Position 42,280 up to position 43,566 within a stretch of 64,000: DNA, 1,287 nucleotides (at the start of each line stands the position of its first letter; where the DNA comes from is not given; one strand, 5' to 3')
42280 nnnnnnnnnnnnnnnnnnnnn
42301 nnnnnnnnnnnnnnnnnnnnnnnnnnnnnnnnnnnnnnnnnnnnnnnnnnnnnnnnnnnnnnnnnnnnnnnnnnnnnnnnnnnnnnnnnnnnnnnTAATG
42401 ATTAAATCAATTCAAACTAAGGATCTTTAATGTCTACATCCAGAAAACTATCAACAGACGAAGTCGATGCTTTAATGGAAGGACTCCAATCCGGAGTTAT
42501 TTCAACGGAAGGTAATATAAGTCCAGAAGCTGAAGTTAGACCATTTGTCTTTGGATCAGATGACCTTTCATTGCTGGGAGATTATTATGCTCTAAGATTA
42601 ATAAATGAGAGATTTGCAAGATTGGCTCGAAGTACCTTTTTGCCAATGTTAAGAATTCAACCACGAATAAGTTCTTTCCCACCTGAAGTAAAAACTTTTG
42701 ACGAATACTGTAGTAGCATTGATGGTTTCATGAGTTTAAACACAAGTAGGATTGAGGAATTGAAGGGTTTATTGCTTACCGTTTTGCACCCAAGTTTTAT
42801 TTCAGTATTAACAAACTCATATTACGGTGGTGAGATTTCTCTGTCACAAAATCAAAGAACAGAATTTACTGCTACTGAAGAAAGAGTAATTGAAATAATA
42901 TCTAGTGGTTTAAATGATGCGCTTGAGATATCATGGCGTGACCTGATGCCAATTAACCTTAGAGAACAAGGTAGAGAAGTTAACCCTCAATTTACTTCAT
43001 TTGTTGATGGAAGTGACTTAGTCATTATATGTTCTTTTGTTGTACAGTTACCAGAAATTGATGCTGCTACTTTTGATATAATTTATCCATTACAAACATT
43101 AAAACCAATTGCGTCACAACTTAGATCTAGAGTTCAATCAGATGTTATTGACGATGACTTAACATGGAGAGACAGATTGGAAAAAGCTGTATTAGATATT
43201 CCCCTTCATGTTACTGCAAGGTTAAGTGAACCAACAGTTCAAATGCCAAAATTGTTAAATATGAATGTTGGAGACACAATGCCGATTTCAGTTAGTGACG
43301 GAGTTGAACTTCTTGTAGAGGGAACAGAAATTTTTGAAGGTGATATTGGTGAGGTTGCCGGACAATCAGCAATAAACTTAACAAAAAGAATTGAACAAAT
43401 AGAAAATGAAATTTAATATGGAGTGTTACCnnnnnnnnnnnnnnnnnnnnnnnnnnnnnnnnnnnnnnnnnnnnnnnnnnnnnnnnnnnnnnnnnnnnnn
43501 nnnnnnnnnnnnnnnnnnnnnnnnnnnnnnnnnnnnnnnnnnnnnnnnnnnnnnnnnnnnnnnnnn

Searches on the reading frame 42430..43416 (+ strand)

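Call 79: search_protein_families(library=pfam, proteins=[window:42430-43416:+], max_evalue=0.00001)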
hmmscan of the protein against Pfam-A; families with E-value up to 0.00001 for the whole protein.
window:42430-43416:+ (328 aa): 2 families
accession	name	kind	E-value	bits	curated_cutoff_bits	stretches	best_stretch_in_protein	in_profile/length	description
PF02154.20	FliM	-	5.4e-25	88.9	27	1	54-231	16-192/192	Flagellar motor switch protein FliM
PF01052.25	FliMN_C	-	4.7e-13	49.3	23.8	1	253-321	2-72/73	Type III flagellar switch regulator (C-ring) FliN C-term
